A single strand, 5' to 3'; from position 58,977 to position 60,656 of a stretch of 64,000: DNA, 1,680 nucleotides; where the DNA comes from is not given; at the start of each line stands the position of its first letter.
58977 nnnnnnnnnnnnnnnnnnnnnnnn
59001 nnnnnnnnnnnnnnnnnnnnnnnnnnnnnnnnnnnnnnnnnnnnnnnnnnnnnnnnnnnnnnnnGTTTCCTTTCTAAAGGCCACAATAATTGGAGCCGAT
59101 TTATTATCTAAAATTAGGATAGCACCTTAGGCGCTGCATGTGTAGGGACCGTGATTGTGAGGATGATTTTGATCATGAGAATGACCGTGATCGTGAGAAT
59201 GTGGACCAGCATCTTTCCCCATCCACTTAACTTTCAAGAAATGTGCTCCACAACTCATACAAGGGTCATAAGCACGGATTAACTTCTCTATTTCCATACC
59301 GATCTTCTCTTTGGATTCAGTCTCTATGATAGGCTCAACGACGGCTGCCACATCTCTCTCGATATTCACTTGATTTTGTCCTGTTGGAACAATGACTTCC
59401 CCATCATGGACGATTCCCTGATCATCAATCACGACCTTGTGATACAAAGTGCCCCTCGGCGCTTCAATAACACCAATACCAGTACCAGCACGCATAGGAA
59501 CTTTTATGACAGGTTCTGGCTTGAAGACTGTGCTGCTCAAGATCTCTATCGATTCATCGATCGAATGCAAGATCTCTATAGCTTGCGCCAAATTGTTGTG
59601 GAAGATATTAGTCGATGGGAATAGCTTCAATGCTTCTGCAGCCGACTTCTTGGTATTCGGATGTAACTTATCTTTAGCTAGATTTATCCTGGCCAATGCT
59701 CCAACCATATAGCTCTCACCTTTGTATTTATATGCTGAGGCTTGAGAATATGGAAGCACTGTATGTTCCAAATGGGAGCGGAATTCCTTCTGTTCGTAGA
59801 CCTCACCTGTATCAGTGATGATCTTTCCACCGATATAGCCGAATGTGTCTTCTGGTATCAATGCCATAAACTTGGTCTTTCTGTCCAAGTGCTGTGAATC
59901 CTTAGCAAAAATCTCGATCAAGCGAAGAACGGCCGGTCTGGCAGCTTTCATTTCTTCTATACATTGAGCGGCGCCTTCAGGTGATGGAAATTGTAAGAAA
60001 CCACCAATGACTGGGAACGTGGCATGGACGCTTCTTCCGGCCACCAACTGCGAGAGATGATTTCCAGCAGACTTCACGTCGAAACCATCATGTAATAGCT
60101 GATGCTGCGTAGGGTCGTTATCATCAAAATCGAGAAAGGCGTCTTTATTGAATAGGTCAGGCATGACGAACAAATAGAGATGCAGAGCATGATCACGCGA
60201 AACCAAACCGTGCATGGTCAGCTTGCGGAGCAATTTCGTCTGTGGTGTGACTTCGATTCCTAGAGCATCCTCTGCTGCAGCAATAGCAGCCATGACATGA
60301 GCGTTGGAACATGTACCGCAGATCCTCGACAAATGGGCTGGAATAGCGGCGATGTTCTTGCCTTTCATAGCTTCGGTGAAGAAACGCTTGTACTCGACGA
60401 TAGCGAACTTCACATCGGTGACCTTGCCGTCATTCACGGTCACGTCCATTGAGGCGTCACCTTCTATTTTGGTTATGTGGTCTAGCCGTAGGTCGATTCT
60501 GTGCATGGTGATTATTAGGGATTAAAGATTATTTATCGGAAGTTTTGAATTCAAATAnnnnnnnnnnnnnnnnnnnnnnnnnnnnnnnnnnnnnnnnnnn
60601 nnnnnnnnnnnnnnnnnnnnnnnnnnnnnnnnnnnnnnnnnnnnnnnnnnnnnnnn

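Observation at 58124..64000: Compact two-subunit [NiFe] hydrogenase next to OFOR and an ADP-forming acetyl-CoA synthetase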

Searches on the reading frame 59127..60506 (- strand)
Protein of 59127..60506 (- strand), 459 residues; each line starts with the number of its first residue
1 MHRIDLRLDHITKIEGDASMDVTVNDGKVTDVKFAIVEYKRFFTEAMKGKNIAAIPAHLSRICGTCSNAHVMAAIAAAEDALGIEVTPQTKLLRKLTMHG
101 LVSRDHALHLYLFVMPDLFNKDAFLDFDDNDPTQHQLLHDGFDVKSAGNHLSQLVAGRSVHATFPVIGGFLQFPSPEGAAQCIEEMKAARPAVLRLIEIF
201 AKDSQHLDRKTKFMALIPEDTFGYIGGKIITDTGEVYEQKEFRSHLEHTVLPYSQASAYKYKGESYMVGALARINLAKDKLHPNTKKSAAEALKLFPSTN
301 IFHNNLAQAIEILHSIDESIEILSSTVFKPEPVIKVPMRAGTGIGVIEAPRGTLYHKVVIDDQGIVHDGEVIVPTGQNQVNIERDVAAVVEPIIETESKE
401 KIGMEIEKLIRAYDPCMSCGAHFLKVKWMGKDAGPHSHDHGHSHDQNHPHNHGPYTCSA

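Call 3: search_protein_families(library=pfam, proteins=[window:59127-60506:-], max_evalue=0.01)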
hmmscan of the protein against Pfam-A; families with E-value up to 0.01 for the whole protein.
window:59127-60506:- (459 aa): 1 family
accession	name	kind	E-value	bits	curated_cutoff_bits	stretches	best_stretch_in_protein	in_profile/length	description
PF00374.24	NiFeSe_Hases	-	3.4e-30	105.9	25.8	2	252-422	320-508/508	Nickel-dependent hydrogenase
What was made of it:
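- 59127..60506 (-): [NiFe]-hydrogenase large subunit, 459 aa, group-3b-related (CPR 'hyd2'), with a 37-aa His-rich C-terminal extension. PF00374 at 105.9 bits (call 3).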

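Call 5: search_solved_structures(query=window:59127-60506:-, max_evalue=0.001, show_alignments=2)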
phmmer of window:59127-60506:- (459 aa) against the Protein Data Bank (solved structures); distinct sequences matched with E-value up to 0.001: 69 (the best 60 are shown).
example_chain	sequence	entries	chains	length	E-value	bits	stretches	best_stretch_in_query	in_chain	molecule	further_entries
9nez_D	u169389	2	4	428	1.8e-61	211.6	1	5-425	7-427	Sulfhydrogenase 1 subunit alpha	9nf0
5yxy_A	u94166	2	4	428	2.9e-61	210.9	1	5-424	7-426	Cytosolic NiFe-hydrogenase, alpha subunit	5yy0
9e15_B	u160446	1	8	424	1.1e-60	209.1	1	5-422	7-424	Sulfhydrogenase 1 subunit alpha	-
9e1j_B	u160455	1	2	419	1.4e-60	208.7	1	6-422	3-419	Sulfhydrogenase 1 subunit alpha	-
5odc_F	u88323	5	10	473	1.9e-46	162.1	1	5-424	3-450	Methyl-viologen reducing hydrogenase subunit A | Methyl-viologen reducing hydrogenase, subunit A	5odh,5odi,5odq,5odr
7t2r_D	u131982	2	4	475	6.6e-41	143.8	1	6-424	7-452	NiFe hydrogenase large subunit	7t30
9sw2_F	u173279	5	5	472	2.2e-32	115.7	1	5-424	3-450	F420-non-reducing hydrogenase subunit A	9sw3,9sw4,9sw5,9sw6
5xf9_D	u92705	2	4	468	3.9e-31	111.6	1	7-422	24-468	NAD-reducing hydrogenase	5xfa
9sfi_g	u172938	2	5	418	1.7e-30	109.6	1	8-392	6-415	Coenzyme F420-reducing hydrogenase, alpha subunit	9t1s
1frv_B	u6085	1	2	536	6.2e-24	87.9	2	7-123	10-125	HYDROGENASE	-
2frv_L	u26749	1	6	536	1.4e-23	86.7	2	7-125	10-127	PERIPLASMIC HYDROGENASE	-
1yq9_H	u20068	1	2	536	1.6e-23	86.6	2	7-123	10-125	Periplasmic [NiFe] hydrogenase large subunit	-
5jsu_B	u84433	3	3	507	4.8e-23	85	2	3-190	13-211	Periplasmic [NiFeSe] hydrogenase, large subunit, selenocysteine-containing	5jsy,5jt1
1frf_L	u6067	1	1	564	1.3e-22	83.6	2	253-425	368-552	[NI-FE] HYDROGENASE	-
3cus_Q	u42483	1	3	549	4.3e-22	81.8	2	8-131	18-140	Periplasmic [NiFe] hydrogenase large subunit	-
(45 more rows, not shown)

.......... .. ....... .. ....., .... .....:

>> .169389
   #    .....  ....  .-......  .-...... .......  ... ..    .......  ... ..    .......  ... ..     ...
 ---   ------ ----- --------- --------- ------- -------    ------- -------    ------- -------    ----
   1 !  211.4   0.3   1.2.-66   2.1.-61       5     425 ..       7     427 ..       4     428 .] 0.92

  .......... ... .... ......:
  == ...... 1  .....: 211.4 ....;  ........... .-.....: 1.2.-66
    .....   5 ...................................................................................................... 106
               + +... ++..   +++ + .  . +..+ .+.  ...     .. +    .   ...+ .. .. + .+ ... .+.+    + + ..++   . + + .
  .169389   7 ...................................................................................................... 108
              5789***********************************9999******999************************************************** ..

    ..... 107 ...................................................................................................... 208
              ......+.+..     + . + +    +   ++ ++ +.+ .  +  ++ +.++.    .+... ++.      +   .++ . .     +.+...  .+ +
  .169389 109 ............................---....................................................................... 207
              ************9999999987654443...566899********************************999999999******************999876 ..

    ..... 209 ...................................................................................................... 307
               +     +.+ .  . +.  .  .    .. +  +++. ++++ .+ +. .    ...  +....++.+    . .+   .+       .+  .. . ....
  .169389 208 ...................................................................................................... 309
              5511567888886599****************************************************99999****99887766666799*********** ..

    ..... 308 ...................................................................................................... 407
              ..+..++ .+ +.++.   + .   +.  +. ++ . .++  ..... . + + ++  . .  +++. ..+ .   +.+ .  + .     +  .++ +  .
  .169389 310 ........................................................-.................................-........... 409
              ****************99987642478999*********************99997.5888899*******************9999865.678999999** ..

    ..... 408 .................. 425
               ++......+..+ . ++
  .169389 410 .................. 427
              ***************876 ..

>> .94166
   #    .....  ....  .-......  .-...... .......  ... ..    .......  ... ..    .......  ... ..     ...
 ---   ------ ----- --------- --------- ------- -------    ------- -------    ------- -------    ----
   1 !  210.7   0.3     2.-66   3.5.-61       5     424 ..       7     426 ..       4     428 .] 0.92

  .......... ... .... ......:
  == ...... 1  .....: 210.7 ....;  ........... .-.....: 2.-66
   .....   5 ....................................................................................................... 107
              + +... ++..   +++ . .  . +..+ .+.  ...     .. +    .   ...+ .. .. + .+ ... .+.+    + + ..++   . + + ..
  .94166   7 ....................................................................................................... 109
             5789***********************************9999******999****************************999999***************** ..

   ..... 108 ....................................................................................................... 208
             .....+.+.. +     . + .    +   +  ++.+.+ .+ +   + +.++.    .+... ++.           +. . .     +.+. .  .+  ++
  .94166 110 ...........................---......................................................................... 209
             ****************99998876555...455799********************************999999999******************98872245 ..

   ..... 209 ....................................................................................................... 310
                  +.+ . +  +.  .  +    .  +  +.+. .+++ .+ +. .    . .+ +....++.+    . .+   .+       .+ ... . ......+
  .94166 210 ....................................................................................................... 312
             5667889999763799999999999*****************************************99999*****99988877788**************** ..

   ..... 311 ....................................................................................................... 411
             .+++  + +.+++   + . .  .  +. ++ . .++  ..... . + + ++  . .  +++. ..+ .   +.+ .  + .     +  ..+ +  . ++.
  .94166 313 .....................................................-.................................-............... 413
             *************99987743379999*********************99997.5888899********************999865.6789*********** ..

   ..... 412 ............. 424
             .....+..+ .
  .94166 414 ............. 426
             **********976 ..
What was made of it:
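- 59127..60506 (-): Best PDB matches are SHI alpha 9nez_D and 5yxy_A at E 2e-61, against Mvh 2e-46, HydL 7e-41 and Hox 4e-31 (call 5).
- On Group 3d HoxFUYH / HydABCSL: The large subunit is far closer to 3b (call 5).
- Closest known: Single-cluster small subunits of group 3d HoxYH. Different: Large-subunit similarity is much lower (E 4e-31 and 7e-41 against 2e-61 for 3b; call 5).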

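Call 13: search_protein_families(library=ncbifam, proteins=[window:59127-60506:-], max_evalue=0.01)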
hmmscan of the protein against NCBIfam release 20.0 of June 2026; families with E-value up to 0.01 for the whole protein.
window:59127-60506:- (459 aa): 9 families
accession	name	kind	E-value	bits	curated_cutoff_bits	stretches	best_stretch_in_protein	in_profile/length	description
NF040828.1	sulfhyd_ShyA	equivalog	7.3e-76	255.7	700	1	6-425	3-414/415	NAD(P)-dependent hydrogenase/sulfhydrogenase 2 subunit alpha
NF040832.1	sulfhyd_HydA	equivalog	5.1e-69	233.4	880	1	5-425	4-425/426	NADPH-dependent hydrogenase/sulfhydrogenase 1 subunit alpha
NF033181.1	NiFeSe_hydrog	equivalog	2.3e-38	132.4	600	2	8-135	6-132/507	nickel-dependent hydrogenase large subunit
TIGR03295.1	frhA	equivalog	9.1e-35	120.4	392.5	1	11-426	10-399/412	coenzyme F420 hydrogenase subunit alpha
NF045518.1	H2_NiFeSe_large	exception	2.7e-32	112.2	780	2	4-121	2-118/485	NiFeSe hydrogenase large subunit HysA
NF041785.2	VhuA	equivalog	3.9e-31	108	800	2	8-122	6-121/418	F420-non-reducing hydrogenase Vhu subunit A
NF007778.0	PRK10467.1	equivalog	3.7e-24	84.9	969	2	7-126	6-124/567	hydrogenase 2 large subunit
NF007550.0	PRK10170.1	equivalog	2.9e-22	78.8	1101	2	7-119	20-132/597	Ni/Fe-hydrogenase large subunit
NF041786.2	VhuU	equivalog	9.9e-07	28.5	70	1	406-425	11-30/45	F420-non-reducing hydrogenase selenoprotein subunit VhuU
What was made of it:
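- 59127..60506 (-): NCBIfam ShyA scores 7e-76, but 255.7 bits is below the 700-bit cutoff (call 13).
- On Group 3b (NADP-coupled sulfhydrogenase, HydBGDA/Hyh): The next group, 3c, scores 2e-46 (calls 5, 13).
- The 3b affinity comes from PDB and NCBIfam scores (calls 5, 13). The large subunit is closest to 3b enzymes (calls 5, 13).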
